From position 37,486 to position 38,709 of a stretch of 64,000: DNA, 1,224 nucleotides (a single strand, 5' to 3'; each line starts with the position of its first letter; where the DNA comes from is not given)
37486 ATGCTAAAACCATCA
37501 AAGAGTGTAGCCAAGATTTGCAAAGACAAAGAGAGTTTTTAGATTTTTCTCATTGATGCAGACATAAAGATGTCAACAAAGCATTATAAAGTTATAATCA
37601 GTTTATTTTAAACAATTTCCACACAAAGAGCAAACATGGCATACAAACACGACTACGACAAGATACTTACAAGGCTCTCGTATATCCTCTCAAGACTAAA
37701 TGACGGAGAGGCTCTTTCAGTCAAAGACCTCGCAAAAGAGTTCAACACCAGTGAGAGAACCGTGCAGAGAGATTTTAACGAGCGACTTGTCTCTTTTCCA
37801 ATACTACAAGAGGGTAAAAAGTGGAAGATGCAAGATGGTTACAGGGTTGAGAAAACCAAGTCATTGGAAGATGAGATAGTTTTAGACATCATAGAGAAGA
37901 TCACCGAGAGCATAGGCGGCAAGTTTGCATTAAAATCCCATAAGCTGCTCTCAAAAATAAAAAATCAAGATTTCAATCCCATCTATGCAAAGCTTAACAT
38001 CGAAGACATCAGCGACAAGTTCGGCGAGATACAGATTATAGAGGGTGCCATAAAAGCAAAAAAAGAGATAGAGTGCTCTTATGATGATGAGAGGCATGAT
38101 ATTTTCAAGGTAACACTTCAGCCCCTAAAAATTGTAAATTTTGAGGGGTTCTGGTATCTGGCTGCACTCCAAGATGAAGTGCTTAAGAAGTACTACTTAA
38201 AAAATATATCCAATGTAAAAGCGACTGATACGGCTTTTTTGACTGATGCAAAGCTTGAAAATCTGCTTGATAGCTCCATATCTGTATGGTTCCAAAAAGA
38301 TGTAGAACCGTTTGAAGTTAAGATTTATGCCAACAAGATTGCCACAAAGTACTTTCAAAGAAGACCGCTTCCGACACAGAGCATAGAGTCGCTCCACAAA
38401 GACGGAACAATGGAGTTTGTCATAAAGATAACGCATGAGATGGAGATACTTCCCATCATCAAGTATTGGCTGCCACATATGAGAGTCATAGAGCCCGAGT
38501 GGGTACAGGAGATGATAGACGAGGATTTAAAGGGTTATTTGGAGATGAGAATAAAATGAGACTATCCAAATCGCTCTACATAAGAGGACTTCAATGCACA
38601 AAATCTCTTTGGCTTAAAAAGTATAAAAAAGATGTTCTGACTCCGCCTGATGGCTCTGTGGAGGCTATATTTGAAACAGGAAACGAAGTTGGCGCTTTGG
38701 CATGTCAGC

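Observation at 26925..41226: A 14 kb accessory island built from seven cassettes, each opened by the same 18-nt box + exact 12-nt spacer + -10-like hexamer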

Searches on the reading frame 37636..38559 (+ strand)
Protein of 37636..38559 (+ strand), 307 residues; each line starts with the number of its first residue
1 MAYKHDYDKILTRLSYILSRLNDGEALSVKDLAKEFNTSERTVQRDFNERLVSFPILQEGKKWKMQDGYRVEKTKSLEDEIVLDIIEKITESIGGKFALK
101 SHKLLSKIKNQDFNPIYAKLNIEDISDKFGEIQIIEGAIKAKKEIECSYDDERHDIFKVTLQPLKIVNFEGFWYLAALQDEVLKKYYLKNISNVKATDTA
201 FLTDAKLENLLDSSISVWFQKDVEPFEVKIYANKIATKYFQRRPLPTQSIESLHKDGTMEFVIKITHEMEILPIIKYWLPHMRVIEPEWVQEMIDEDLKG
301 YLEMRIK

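Call 6: search_protein_families(library=pfam, proteins=[window:37636-38559:+], max_evalue=0.01)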
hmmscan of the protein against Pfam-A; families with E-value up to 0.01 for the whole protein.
window:37636-38559:+ (307 aa): 4 families
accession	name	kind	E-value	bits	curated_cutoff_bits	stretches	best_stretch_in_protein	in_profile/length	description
PF25583.1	WCX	-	4.4e-08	33.8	23.9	1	224-301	14-75/76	WCX domain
PF13280.12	WYL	-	2.1e-06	28.1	21.8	1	133-195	4-69/70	WYL domain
PF08279.18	HTH_11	-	4.1e-06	27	25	1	13-47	1-36/55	HTH domain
PF08220.18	HTH_DeoR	-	8.9e-06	25.8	21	1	13-49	1-37/57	DeoR-like helix-turn-helix domain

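Call 26: search_solved_structures(query=window:37636-38559:+, max_evalue=0.01)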
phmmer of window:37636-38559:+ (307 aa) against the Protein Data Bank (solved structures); distinct sequences matched with E-value up to 0.01: 0.

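Call 37: search_solved_structures(query=A1, max_evalue=1, show_alignments=4)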
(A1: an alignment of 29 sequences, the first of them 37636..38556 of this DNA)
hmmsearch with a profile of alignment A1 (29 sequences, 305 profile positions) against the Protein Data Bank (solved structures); distinct sequences matched with E-value up to 1: 12.
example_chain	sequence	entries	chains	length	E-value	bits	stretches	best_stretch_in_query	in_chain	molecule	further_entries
7u02_B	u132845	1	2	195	2.3e-05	26.9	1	134-300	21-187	WYL domain-containing protein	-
7tzv_A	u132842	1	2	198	2.4e-05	26.8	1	134-300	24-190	WYL domain-containing protein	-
9pfq_Q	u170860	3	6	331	2.6e-05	26.7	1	134-300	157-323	WYL domain-containing protein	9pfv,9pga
8tp8_A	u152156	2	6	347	2.8e-05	26.6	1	134-300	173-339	DeoR-family transcriptional regulator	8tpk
9cu3_B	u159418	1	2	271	6.4e-05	25.4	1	134-300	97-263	WYL domain-containing protein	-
4r1h_A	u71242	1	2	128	0.0055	19.1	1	16-90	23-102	Lmo0741 protein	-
6sj9_A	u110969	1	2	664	0.0086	18.5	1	130-193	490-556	Proteasome accessory factor B/C (PafBC)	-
7p5x_AY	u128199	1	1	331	0.054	15.8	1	132-193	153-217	Transcriptional regulator-like protein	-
9fnd_X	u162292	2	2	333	0.055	15.8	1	132-193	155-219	Transcriptional regulator-like protein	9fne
7p5x_AX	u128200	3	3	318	0.12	14.8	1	123-297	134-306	PafC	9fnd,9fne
7qfz_A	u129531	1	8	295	0.33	13.3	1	128-204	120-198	WYL domain-containing protein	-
2l0k_A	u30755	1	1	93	0.4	13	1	26-53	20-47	Stage III sporulation protein D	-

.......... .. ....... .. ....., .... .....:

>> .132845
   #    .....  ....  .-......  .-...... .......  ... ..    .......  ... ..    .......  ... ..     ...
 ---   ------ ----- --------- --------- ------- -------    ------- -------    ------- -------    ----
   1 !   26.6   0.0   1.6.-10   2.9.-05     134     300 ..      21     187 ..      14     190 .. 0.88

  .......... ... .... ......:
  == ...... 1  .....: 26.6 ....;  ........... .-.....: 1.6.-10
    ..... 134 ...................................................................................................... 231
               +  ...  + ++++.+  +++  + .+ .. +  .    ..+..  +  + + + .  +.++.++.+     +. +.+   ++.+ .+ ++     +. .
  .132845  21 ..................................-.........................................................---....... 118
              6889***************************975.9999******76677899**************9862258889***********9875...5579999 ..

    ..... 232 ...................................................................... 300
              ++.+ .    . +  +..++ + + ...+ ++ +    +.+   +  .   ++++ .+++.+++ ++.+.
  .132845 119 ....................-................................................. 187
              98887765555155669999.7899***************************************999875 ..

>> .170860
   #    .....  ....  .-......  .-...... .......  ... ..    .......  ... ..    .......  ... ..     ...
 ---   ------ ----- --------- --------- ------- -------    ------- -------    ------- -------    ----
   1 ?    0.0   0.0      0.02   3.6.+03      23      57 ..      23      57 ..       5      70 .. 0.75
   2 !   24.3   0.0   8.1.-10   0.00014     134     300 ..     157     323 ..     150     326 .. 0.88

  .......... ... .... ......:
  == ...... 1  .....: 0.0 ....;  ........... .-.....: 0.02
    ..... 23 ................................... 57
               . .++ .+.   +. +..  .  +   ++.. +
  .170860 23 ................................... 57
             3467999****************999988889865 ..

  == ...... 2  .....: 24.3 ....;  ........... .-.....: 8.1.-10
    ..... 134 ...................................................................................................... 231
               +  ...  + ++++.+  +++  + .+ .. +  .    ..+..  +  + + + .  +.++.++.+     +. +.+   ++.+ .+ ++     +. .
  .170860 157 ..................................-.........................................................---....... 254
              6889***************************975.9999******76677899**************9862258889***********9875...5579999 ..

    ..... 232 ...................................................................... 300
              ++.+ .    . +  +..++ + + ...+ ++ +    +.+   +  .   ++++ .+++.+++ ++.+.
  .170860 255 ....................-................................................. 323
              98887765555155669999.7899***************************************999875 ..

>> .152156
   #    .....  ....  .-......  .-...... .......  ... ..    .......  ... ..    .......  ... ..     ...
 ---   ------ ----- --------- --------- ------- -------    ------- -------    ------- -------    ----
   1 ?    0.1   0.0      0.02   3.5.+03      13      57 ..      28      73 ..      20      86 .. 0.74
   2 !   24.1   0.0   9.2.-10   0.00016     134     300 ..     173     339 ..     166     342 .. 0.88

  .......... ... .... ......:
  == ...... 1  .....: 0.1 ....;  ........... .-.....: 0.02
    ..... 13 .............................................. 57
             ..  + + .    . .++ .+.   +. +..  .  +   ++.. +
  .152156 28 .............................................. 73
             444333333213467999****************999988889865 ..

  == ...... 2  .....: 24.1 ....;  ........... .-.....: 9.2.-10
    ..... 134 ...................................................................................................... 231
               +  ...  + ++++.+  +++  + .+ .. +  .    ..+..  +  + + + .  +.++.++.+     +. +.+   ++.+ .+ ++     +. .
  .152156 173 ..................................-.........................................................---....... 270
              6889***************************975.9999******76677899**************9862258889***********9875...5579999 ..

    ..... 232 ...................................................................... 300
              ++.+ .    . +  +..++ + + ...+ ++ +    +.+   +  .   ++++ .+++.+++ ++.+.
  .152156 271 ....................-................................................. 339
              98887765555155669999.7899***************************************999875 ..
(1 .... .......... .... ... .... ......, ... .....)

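Call 61: find_homologous_proteins(query=window:37636-38556:+, max_evalue=1e-10)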
Query window:37636-38556:+ (307 aa): 1146 proteins with E <= 1e-10 among 2390 candidates; the best 120 are listed.
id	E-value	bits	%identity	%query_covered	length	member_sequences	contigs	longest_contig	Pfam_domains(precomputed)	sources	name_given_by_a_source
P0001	1.2e-189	647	95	100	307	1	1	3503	PF08279.19,PF13280.13,PF08220.19,PF25583.2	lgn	-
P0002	4.6e-189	645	94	100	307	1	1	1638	PF08279.19,PF13280.13,PF08220.19,PF25583.2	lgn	-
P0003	4.8e-188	642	94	100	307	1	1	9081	PF08279.19,PF13280.13,PF08220.19,PF25583.2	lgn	-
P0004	6.0e-188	641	94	100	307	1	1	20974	PF08279.19,PF13280.13,PF08220.19,PF25583.2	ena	-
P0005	1.2e-187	640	93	100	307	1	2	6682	PF08279.19,PF13280.13,PF08220.19,PF25583.2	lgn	-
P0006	4.4e-187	639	94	100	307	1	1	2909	PF08279.19,PF13280.13,PF08220.19,PF25583.2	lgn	-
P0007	7.2e-187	638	94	100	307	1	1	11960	PF08279.19,PF13280.13,PF08220.19,PF25583.2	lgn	-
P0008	8.0e-187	638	95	98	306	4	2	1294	PF13280.13,PF08220.19,PF25583.2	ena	-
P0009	4.2e-186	635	93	100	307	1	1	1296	PF08279.19,PF13280.13,PF08220.19,PF25583.2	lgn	-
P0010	5.0e-186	635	94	98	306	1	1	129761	PF08279.19,PF13280.13,PF08220.19,PF25583.2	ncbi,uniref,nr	ncbi:WYL domain-containing protein [Sulfurimonas crateris]|uniref:WYL domain-containing protein n=1 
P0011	2.6e-185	633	93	100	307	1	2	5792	PF08279.19,PF13280.13,PF08220.19,PF25583.2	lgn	-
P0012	8.7e-185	631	93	100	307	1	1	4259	PF08279.19,PF13280.13,PF08220.19,PF25583.2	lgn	-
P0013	5.0e-184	629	92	99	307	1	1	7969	PF08279.19,PF13280.13,PF08220.19,PF25583.2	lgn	-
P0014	5.6e-183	625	91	100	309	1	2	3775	PF08279.19,PF13280.13,PF08220.19,PF25583.2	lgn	-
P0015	2.1e-182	623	93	99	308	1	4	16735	PF08279.19,PF13280.13,PF08220.19,PF25583.2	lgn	-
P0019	1.6e-175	601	87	98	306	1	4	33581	PF08279.19,PF13280.13,PF08220.19,PF25583.2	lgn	-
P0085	1.3e-153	529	76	98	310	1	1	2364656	PF08279.19,PF13280.13,PF08220.19,PF25583.2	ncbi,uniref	ncbi:WYL domain-containing protein [Sulfurimonas sp. NW15]|uniref:helix-turn-helix transcriptional r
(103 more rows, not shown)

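Call 62: find_encoding_contigs(protein=P0010, flank=10000, max_places=3)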
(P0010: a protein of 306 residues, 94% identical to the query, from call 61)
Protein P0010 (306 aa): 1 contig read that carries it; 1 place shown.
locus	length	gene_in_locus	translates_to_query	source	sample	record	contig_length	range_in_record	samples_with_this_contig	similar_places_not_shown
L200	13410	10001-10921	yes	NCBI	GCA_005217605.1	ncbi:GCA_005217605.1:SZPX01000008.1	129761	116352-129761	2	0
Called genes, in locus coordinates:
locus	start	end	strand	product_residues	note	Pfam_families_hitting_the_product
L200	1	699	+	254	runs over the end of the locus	PF03781:FGE-sulfatase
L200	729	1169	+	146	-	-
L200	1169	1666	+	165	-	PF13505:OMP_b-brl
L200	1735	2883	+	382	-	PF01266:DAO (faint), PF03486:HI0933_like, PF07992:Pyr_redox_2 (weak), PF13738:Pyr_redox_3 (weak), PF22780:HI0933_like_1st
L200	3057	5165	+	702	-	PF01637:ATPase_2 (faint), PF13173:AAA_14 (faint), PF07728:AAA_5 (faint), PF02367:TsaE (faint), PF05496:RuvB_N (faint), PF13191:AAA_16 (faint), PF00004:AAA, PF00004:AAA, +8 more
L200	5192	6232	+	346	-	-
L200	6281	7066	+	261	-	-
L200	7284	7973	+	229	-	PF04760:IF2_N (weak)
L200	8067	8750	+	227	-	-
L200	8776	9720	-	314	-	PF00091:Tubulin, PF12327:FtsZ_C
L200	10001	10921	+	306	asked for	PF08220:HTH_DeoR (weak), PF08279:HTH_11 (weak), PF13280:WYL (weak), PF25583:WCX (weak)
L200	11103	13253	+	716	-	-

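Call 63: find_encoding_contigs(protein=P0085, flank=10000, max_places=3)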
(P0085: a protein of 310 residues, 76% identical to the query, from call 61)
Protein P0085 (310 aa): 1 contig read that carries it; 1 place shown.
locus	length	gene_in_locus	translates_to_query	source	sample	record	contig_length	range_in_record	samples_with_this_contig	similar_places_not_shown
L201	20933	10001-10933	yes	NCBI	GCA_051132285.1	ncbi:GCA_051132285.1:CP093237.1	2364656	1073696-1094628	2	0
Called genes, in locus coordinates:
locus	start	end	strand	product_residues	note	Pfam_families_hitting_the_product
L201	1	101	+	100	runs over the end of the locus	PF20274:cREC_REC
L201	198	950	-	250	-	PF01695:IstB_IS21, PF20720:nSTAND3 (weak)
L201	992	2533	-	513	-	PF00665:rve (faint), PF22483:Mu-transpos_C_2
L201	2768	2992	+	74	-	-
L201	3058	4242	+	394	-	PF01527:HTH_Tnp_1, PF13384:HTH_23 (faint), PF13518:HTH_28 (faint), PF13276:HTH_21, PF00665:rve, PF24764:rva_4 (faint), PF13610:DDE_Tnp_IS240 (weak), PF13683:rve_3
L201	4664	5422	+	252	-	PF00091:Tubulin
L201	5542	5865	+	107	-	-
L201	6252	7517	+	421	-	PF14281:PDDEXK_4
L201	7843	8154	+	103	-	-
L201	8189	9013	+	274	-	PF02146:SIR2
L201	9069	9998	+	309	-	PF06189:5-nucleotidase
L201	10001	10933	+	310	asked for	PF08220:HTH_DeoR (weak), PF08279:HTH_11 (faint), PF13280:WYL, PF25583:WCX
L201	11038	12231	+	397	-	PF01637:ATPase_2 (faint), PF13173:AAA_14, PF13401:AAA_22 (faint), PF13635:DUF4143 (weak)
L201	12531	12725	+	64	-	-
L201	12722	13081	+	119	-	PF18032:FRP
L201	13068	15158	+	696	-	PF07929:PRiA4_ORF3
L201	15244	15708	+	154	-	PF18730:HEPN_Cthe2314 (weak), PF08780:NTase_sub_bind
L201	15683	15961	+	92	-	PF01909:NTP_transf_2, PF18765:Polbeta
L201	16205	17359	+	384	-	PF12167:Arm-DNA-bind_2, PF14659:Phage_int_SAM_3, PF22022:Phage_int_M (weak), PF00589:Phage_integrase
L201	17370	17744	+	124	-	PF13279:4HBT_2, PF03061:4HBT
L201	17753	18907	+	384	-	PF07690:MFS_1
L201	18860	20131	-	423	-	-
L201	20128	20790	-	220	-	PF03167:UDG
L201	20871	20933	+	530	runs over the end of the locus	PF00990:GGDEF, PF00563:EAL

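Call 72: find_encoding_contigs(protein=P0004, flank=10000, max_places=2)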
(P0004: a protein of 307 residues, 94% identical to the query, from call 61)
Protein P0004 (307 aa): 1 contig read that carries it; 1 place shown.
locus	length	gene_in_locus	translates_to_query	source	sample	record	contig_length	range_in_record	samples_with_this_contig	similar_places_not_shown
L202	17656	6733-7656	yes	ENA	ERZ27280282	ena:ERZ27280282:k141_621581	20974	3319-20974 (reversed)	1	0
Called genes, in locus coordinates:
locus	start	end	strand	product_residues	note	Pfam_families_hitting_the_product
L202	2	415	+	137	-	?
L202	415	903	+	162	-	PF04290:DctQ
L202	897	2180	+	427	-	PF06808:DctM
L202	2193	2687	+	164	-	PF11969:DcpS_C, PF01230:HIT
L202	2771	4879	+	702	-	PF13173:AAA_14 (faint), PF13238:AAA_18 (faint), PF13401:AAA_22 (faint), PF24883:NPHP3_N (faint), PF01637:ATPase_2 (faint), PF02367:TsaE (faint), PF00004:AAA, PF00004:AAA, +8 more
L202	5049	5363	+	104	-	PF01381:HTH_3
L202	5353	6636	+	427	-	PF13657:Couple_hipA, PF07804:HipA_C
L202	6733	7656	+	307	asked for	PF08220:HTH_DeoR (faint), PF08279:HTH_11 (weak), PF13280:WYL (weak), PF25583:WCX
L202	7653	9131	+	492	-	PF11074:DUF2779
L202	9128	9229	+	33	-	-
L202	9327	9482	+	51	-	PF04545:Sigma70_r4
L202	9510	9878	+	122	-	-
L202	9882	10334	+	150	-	-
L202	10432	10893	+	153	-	-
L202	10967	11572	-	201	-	-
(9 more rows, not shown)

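Call 73: find_encoding_contigs(protein=P0019, flank=10000, max_places=2)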
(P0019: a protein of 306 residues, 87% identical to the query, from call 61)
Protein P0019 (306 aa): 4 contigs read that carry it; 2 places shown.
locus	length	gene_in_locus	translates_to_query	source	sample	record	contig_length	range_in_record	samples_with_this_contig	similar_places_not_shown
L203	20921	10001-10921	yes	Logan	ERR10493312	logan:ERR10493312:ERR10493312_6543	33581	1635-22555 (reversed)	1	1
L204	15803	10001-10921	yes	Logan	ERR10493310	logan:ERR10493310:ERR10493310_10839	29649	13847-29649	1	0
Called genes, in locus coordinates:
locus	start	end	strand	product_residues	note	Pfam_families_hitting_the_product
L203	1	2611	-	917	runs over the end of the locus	PF12801:Fer4_5, PF05573:NosL, PF10670:DUF4198 (weak)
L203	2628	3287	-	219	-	PF02683:DsbD_TM, PF13386:DsbD_2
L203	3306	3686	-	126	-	PF02472:ExbD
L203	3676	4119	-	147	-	PF01618:MotA_ExbB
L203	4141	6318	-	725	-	PF07715:Plug, PF00593:TonB_dep_Rec_b-barrel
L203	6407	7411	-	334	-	PF01171:ATP_bind_3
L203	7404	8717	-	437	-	PF00919:UPF0004, PF04055:Radical_SAM, PF18693:TRAM_2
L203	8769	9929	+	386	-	PF03486:HI0933_like, PF07992:Pyr_redox_2 (faint), PF13738:Pyr_redox_3 (weak), PF22780:HI0933_like_1st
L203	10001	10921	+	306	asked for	PF08220:HTH_DeoR (faint), PF08279:HTH_11 (weak), PF13280:WYL (weak), PF25583:WCX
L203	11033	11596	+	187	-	-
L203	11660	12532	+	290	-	-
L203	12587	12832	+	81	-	PF01695:IstB_IS21 (weak)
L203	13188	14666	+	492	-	PF11074:DUF2779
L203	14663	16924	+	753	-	PF07728:AAA_5, PF28529:McrB_lid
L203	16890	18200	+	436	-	PF10117:McrBC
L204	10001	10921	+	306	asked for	PF08220:HTH_DeoR (faint), PF08279:HTH_11 (weak), PF13280:WYL (weak), PF25583:WCX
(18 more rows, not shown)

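Call 74: find_encoding_contigs(protein=P0015, flank=10000, max_places=2)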
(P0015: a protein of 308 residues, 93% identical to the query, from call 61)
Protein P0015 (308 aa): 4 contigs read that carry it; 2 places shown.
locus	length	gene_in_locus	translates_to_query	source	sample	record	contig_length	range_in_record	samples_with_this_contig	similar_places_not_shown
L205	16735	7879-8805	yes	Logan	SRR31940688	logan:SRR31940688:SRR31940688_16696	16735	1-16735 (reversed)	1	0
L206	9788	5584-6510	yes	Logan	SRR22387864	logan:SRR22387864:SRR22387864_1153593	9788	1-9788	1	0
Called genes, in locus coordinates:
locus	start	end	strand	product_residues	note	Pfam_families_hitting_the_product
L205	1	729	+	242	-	?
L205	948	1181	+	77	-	-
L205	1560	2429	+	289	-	-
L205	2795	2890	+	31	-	-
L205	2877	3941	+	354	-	-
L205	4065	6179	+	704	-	PF01637:ATPase_2 (faint), PF05496:RuvB_N (faint), PF13191:AAA_16 (faint), PF00004:AAA, PF00910:RNA_helicase (faint), PF07728:AAA_5 (faint), PF13173:AAA_14 (faint), PF00004:AAA, +4 more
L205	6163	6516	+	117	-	PF20274:cREC_REC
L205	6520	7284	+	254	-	PF03747:ADP_ribosyl_GH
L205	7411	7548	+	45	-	-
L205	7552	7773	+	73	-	PF14024:DUF4240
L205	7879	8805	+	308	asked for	PF08220:HTH_DeoR (weak), PF08279:HTH_11 (weak), PF13280:WYL (weak), PF25583:WCX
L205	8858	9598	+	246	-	-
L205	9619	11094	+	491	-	PF11074:DUF2779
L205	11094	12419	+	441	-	-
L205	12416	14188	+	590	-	PF13091:PLDc_2 (weak)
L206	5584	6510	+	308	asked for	PF08220:HTH_DeoR (weak), PF08279:HTH_11 (weak), PF13280:WYL (weak), PF25583:WCX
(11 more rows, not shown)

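Call 80: search_protein_families(library=padloc, proteins=[L200:3057-5162:+, window:37636-38556:+], max_evalue=0.001)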
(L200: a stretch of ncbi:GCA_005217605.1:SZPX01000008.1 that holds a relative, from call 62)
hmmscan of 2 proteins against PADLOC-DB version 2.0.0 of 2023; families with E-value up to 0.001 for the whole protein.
L200:3057-5162:+ (702 aa): 10 families
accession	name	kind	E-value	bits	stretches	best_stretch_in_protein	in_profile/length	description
PDLC02196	IetA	-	2.5e-44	150.2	3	477-667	104-294/374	-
PDLC02195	IetA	-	2.5e-42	143.6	3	496-668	137-310/395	-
PDLC04232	IetA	-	1.3e-34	118.1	2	497-640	117-263/330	-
PDLC04231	IetA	-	9.2e-23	79.4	2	496-622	117-246/262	-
PDLC00915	TRIP13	-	1.7e-17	61.7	2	500-633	67-221/302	TRIP13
PDLC03838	DolB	-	2e-12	45.1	2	249-289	155-196/375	-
PDLC00914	TRIP13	-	2.3e-12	45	1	499-646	74-241/302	TRIP13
PDLC04140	mad8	-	1.1e-06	26.4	0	257-310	25-75/314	mads_8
PDLC04791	PDC-S01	-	2.9e-06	24.2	0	484-585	7-111/395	-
PDLC02779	SspC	-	0.00037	16.4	1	484-550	34-99/1054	SspC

window:37636-38556:+ (307 aa): 3 families
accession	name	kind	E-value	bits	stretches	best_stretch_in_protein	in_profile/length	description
PDLC01457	WYL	-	1.2e-22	78.6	1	11-272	3-211/229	"CAS-I,CAS-II,CAS-III,CAS-IV,CAS-V,CAS-VI; associated_signaling"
PDLC01652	WYL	-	2.7e-19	68.1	1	131-300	19-160/162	"CAS-I,CAS-II,CAS-III,CAS-IV,CAS-V,CAS-VI; associated_signaling"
PDLC01766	Cas3c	-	4.4e-08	29.8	1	181-299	191-310/1009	-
